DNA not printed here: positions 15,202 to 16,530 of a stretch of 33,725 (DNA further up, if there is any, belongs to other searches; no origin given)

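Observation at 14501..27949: Complete four-component corrinoid methyl-transfer system, split across two divergent operons inside an oxygenase-rich cyclitol/sugar catabolic cluster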

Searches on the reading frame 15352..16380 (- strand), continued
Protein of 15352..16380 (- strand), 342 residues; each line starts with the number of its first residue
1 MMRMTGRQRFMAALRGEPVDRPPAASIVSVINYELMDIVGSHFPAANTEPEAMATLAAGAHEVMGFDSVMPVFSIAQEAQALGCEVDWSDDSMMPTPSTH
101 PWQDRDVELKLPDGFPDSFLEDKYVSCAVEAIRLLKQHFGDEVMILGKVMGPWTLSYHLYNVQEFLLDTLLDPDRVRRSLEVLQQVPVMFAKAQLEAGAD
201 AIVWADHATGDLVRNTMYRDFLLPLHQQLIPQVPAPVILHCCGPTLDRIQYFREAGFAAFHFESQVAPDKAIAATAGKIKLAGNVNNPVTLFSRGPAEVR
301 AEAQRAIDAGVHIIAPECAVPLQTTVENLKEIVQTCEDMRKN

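Call 21: find_encoding_contigs(protein=P0112, flank=10000, max_places=2)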
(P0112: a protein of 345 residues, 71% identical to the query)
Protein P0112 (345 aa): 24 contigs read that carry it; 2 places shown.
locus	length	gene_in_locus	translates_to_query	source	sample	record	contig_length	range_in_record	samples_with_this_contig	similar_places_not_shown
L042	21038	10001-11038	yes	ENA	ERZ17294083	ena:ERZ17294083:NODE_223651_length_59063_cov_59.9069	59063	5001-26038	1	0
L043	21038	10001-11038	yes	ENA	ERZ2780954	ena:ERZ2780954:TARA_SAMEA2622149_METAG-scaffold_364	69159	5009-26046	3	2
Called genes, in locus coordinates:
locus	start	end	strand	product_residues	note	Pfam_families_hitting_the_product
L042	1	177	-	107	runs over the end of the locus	PF01491:Frataxin_Cyay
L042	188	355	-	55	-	-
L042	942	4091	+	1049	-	PF00675:Peptidase_M16, PF05193:Peptidase_M16_C, PF16187:Peptidase_M16_M, PF05193:Peptidase_M16_C, PF22456:PqqF-like_C_4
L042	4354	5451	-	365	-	PF02912:Phe_tRNA-synt_N, PF01409:tRNA-synt_2d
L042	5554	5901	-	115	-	PF13508:Acetyltransf_7 (weak)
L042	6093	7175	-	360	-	-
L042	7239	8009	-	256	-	PF25087:GMPPB_C (weak), PF00132:Hexapep, PF13720:Acetyltransf_11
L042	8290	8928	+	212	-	-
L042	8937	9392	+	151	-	PF01713:Smr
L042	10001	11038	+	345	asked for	PF01208:URO-D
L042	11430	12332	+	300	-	PF00126:HTH_1, PF03466:LysR_substrate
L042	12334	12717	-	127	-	PF04379:DUF525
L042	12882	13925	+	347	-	PF01018:GTP1_OBG, PF01926:MMR_HSR1, PF02421:FeoB_N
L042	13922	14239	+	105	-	-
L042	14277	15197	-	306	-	PF00551:Formyl_trans_N, PF02911:Formyl_trans_C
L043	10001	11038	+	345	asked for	PF01208:URO-D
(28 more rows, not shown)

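Call 22: find_encoding_contigs(protein=P0100, flank=10000, max_places=2)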
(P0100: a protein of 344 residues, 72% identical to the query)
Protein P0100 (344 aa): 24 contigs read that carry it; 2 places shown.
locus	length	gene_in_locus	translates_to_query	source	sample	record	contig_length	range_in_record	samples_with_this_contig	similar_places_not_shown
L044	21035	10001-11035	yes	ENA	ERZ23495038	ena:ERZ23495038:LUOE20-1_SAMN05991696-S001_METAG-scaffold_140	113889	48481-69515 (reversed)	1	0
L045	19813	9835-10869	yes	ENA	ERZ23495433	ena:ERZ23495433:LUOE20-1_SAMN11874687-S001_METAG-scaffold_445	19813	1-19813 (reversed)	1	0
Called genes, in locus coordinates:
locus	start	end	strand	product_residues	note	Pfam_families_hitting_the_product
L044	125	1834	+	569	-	PF01979:Amidohydro_1 (faint), PF07969:Amidohydro_3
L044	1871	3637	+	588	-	PF02538:Hydantoinase_B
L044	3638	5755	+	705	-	PF05378:Hydant_A_N, PF01968:Hydantoinase_A, PF19278:Hydant_A_C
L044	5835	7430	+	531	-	PF01019:G_glu_transpept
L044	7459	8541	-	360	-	PF04055:Radical_SAM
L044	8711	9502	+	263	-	PF00753:Lactamase_B, PF16123:HAGH_C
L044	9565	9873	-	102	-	PF00581:Rhodanese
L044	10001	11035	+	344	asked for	PF01208:URO-D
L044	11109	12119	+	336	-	PF00389:2-Hacid_dh, PF02826:2-Hacid_dh_C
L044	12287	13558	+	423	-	PF07690:MFS_1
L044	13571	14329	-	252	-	PF00106:adh_short, PF08659:KR, PF23441:SDR, PF13561:adh_short_C2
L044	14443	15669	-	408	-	PF02515:CoA_transf_3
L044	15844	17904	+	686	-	PF05378:Hydant_A_N, PF01968:Hydantoinase_A, PF19278:Hydant_A_C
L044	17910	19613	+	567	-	PF02538:Hydantoinase_B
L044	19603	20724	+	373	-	PF01168:Ala_racemase_N, PF00842:Ala_racemase_C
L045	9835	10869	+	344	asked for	PF01208:URO-D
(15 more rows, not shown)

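Call 23: find_encoding_contigs(protein=P0026, flank=10000, max_places=2)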
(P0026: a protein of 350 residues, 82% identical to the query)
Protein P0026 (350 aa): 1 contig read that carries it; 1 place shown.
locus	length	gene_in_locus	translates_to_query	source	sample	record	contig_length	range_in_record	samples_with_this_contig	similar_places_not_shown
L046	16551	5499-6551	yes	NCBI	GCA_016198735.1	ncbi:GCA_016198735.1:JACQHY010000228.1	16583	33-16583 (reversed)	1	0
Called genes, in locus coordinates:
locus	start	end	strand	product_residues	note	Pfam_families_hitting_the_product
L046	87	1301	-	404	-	PF02746:MR_MLE_N, PF13378:MR_MLE_C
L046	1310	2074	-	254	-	PF05721:PhyH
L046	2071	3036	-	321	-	PF08240:ADH_N, PF00107:ADH_zinc_N, PF13602:ADH_zinc_N_2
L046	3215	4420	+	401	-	PF01208:URO-D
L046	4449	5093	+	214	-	PF02607:B12-binding_2, PF02310:B12-binding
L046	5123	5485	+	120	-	PF19492:DUF6027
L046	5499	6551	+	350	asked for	PF01208:URO-D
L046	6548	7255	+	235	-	PF02607:B12-binding_2, PF02310:B12-binding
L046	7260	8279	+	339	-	PF00389:2-Hacid_dh, PF02826:2-Hacid_dh_C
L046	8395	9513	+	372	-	PF01208:URO-D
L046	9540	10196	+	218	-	PF02607:B12-binding_2, PF02310:B12-binding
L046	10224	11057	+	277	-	PF00809:Pterin_bind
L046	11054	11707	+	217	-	-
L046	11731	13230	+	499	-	PF02219:MTHFR, PF12225:DUF5981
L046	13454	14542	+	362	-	PF03480:DctP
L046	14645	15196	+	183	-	PF04290:DctQ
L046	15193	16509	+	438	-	PF06808:DctM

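Call 24: search_solved_structures(query=window:15352-16380:-, max_evalue=1e-20, show_alignments=1)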
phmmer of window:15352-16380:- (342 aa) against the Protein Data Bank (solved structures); distinct sequences matched with E-value up to 1e-20: 1.
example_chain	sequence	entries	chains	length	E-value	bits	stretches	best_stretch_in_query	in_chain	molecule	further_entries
4ay7_A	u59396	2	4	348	3.2e-54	187.8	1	3-335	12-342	METHYLCOBALAMIN: COENZYME M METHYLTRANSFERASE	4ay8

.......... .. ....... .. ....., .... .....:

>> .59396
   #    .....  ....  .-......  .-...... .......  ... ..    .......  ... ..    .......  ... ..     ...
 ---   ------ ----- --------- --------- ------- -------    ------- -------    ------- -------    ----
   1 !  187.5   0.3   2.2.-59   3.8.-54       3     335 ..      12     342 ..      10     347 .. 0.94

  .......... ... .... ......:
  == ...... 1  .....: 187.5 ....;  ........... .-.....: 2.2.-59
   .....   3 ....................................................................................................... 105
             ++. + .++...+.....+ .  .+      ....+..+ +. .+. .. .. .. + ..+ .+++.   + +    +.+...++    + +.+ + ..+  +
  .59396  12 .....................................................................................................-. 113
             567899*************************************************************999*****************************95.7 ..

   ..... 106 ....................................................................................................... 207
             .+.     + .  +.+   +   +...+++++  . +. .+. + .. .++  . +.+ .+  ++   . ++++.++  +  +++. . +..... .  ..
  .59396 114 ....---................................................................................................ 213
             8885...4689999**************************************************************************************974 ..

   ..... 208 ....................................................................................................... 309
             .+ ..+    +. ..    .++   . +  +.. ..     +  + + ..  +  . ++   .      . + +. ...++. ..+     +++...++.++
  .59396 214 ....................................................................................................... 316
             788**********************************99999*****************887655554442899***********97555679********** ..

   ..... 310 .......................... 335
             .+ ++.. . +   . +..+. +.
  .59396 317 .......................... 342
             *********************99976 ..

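Call 29: find_encoding_contigs(protein=P0005, flank=10000, max_places=2)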
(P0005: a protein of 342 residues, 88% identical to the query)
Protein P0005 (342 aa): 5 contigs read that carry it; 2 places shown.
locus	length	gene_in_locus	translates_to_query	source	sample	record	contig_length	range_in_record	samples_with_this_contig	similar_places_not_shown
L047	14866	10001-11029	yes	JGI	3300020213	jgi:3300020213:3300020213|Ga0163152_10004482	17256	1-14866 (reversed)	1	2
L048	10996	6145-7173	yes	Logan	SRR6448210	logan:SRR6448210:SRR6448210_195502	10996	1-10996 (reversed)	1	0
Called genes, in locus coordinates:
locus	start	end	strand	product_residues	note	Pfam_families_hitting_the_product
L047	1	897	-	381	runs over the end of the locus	PF01408:GFO_IDH_MocA, PF02894:GFO_IDH_MocA_C, PF22725:GFO_IDH_MocA_C3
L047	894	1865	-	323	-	PF00294:PfkB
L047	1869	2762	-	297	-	PF04962:KduI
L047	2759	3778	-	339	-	PF00356:LacI, PF00532:Peripla_BP_1, PF13407:Peripla_BP_4, PF13377:Peripla_BP_3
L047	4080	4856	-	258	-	PF00106:adh_short, PF08659:KR, PF13561:adh_short_C2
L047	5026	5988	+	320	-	PF00248:Aldo_ket_red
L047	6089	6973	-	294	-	PF01261:AP_endonuc_2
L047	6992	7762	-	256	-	PF23441:SDR (weak), PF00106:adh_short, PF08659:KR, PF13561:adh_short_C2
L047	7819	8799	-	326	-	PF00389:2-Hacid_dh, PF02826:2-Hacid_dh_C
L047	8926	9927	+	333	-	PF00389:2-Hacid_dh, PF02826:2-Hacid_dh_C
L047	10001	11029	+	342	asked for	PF01208:URO-D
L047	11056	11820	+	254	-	PF03328:HpcH_HpaI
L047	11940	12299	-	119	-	PF00355:Rieske, PF13806:Rieske_2, PF22543:Rieske_4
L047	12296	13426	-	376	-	PF04909:Amidohydro_2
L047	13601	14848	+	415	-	PF01321:Creatinase_N (weak), PF00557:Peptidase_M24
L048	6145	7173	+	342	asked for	PF01208:URO-D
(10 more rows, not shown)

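Call 30: find_encoding_contigs(protein=P0035, flank=10000, max_places=1)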
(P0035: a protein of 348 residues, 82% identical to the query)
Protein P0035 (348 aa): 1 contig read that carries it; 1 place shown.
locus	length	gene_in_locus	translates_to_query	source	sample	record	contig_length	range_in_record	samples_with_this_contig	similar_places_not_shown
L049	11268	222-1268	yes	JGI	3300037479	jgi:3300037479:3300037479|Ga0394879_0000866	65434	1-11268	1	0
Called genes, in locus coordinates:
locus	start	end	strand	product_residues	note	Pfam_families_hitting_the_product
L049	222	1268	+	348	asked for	PF01208:URO-D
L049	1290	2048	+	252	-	PF02607:B12-binding_2, PF02310:B12-binding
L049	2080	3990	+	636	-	PF00111:Fer2 (weak), PF17650:RACo_linker, PF17651:Raco_middle, PF14574:RACo_C_ter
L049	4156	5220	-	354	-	PF00072:Response_reg, PF00512:HisKA, PF02518:HATPase_c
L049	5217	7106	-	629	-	PF01590:GAF, PF13185:GAF_2, PF13492:GAF_3, PF01590:GAF, PF13185:GAF_2, PF13492:GAF_3, PF07536:HWE_HK, PF07568:HisKA_2, +1 more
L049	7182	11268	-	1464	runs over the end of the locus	-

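Call 33: find_related_loci(query=A1, collection=metagenome_contigs, flank=10000)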
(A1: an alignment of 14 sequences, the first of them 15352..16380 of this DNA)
Query A1 (342 aa) in metagenome_contigs; peptide patterns used: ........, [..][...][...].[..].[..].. (x = any residue, [..] = any of these).
600 stretches matched a pattern (row limit reached: there are more); 538 encode a relative of the query (tblastn E <= 1e-3); the best 80 are kept; 80 distinct loci.
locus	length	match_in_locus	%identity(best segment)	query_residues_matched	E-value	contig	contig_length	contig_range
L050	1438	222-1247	89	1-342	0e+0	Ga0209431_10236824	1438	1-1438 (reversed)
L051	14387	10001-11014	89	1-338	0e+0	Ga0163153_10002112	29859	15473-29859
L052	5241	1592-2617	88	1-342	0e+0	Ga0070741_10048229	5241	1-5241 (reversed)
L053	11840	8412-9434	81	1-341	0e+0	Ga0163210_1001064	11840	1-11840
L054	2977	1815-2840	81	1-342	0e+0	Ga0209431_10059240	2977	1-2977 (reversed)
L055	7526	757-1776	81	1-340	0e+0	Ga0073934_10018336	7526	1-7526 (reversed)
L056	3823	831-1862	80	1-338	0e+0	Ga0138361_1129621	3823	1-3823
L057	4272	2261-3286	79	1-342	0e+0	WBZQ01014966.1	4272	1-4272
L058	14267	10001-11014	79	1-338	0e+0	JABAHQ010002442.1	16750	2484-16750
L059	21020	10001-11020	78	1-340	0e+0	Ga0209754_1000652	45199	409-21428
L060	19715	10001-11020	78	1-340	0e+0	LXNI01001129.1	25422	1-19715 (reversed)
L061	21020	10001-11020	78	1-340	0e+0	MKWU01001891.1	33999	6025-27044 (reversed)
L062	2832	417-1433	73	4-342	0e+0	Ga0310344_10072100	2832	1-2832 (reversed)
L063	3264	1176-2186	73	4-340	0e+0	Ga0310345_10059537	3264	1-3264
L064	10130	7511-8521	73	4-340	1e-172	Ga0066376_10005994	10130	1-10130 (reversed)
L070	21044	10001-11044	72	1-342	8e-172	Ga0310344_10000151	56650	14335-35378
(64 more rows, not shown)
